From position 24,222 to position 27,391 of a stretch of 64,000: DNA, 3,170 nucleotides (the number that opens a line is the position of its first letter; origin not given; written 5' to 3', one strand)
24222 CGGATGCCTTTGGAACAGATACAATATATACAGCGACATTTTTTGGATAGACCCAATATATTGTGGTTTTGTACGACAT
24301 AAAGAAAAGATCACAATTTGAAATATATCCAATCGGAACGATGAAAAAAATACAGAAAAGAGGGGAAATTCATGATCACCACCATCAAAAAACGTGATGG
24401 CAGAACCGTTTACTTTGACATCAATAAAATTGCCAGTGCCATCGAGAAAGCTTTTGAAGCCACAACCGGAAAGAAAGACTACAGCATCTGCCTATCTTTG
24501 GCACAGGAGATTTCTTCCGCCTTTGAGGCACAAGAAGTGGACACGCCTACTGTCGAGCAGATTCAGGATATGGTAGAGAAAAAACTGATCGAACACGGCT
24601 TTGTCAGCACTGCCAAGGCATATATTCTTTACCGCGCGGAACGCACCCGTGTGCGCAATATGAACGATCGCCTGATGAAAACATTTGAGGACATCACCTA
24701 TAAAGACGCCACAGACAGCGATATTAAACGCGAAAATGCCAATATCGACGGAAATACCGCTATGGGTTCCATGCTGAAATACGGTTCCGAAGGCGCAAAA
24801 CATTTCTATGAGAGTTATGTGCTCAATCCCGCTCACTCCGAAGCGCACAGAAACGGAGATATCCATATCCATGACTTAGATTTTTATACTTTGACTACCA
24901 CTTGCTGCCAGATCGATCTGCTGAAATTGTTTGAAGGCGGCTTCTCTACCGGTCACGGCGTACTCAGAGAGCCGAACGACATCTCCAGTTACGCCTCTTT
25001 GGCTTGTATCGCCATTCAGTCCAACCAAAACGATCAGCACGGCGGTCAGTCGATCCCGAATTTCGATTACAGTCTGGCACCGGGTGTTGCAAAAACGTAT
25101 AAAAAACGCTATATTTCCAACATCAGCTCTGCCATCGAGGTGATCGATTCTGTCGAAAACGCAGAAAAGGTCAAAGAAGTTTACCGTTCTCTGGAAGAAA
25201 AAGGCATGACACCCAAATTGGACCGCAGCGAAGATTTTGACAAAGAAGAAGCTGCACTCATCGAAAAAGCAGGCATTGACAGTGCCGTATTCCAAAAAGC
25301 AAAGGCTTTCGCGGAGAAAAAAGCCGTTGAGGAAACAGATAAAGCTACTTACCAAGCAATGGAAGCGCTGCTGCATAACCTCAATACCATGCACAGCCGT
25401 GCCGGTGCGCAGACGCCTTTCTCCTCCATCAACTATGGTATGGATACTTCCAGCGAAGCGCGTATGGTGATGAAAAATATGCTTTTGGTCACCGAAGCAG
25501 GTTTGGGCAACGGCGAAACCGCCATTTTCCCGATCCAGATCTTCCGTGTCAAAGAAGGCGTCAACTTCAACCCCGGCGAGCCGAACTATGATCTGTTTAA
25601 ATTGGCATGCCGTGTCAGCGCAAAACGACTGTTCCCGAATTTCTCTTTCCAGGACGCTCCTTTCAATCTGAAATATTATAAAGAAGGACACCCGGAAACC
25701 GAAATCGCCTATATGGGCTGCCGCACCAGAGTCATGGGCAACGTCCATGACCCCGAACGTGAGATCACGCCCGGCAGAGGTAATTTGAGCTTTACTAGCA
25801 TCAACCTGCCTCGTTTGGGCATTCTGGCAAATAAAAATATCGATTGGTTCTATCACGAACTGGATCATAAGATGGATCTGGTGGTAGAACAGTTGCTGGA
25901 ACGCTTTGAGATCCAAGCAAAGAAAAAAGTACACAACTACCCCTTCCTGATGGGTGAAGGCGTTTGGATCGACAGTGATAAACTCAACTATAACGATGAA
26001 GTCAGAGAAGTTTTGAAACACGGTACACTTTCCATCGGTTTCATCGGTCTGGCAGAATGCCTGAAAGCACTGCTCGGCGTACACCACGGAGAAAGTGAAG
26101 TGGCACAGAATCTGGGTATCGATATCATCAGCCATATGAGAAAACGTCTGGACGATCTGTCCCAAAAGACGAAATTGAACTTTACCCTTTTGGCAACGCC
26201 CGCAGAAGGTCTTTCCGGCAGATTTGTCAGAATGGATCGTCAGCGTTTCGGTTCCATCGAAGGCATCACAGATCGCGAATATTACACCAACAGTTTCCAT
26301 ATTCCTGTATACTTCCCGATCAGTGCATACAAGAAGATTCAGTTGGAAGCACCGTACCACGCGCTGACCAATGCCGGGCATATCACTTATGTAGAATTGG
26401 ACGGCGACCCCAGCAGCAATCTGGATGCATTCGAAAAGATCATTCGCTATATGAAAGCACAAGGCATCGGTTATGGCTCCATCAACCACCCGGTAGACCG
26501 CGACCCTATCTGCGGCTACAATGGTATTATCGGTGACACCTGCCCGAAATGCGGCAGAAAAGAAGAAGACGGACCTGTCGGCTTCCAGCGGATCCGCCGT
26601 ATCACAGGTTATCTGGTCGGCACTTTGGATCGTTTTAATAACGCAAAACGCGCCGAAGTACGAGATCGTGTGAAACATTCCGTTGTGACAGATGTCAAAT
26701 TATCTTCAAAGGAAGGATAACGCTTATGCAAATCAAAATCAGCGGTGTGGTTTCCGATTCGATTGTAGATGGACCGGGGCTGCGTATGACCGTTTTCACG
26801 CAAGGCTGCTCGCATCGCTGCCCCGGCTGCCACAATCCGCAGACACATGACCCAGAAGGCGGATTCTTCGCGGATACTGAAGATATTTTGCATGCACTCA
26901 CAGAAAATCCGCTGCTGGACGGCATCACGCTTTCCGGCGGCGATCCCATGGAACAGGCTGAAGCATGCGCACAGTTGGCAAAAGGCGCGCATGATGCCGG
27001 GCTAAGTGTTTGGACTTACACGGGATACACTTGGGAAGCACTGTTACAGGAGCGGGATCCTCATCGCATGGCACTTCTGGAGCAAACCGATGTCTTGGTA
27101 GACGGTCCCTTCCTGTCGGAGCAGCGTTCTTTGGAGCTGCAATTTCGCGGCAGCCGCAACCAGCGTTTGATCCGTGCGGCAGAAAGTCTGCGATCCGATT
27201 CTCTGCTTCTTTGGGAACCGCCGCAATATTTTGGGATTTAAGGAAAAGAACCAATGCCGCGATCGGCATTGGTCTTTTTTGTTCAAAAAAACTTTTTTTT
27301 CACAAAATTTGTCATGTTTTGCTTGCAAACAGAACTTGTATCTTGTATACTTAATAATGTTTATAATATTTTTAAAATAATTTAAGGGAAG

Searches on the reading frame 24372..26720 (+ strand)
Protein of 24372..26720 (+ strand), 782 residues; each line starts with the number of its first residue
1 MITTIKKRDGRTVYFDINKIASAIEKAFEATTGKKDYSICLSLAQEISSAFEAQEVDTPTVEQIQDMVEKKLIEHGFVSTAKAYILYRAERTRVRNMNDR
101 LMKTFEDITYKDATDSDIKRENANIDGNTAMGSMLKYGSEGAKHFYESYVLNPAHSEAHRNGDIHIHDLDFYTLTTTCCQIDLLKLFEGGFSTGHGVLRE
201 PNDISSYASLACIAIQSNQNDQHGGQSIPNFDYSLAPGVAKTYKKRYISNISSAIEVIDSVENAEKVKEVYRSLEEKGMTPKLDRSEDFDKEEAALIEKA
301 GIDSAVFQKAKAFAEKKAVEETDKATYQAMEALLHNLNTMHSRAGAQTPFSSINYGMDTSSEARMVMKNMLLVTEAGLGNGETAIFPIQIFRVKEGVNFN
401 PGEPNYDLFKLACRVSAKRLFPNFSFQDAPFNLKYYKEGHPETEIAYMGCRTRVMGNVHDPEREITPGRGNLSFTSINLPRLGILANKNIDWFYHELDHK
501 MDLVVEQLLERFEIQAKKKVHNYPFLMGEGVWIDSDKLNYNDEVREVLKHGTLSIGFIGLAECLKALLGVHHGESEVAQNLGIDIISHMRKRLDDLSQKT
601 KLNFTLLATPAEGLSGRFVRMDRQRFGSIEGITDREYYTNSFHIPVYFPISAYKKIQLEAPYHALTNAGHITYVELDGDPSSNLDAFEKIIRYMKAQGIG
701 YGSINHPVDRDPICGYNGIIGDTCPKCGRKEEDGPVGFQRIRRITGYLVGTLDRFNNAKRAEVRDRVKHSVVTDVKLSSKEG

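Call 48: search_protein_families(library=pfam, proteins=[window:24372-26720:+], max_evalue=1e-8)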
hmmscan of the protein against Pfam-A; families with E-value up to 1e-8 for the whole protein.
window:24372-26720:+ (782 aa): 2 families
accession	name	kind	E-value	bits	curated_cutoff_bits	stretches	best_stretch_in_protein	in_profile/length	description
PF13597.11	NRDD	-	2.5e-204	680.6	26.2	1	121-769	1-562/562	Anaerobic ribonucleoside-triphosphate reductase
PF03477.21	ATP-cone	-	4.7e-24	85.2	25.8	1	4-92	2-87/88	ATP cone domain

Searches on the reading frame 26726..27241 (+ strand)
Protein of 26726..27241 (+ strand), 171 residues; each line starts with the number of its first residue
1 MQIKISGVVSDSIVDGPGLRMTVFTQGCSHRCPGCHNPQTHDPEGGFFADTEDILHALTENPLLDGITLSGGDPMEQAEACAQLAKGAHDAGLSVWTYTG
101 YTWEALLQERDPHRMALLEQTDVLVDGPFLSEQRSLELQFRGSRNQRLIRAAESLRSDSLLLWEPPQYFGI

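Call 48: search_protein_families(library=pfam, proteins=[window:26726-27241:+], max_evalue=1e-8)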
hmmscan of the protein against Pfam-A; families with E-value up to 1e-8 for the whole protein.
window:26726-27241:+ (171 aa): 1 family
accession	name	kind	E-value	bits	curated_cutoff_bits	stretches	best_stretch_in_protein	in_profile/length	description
PF13353.11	Fer4_12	-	3.1e-38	131.6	22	1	14-149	1-137/137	4Fe-4S single cluster domain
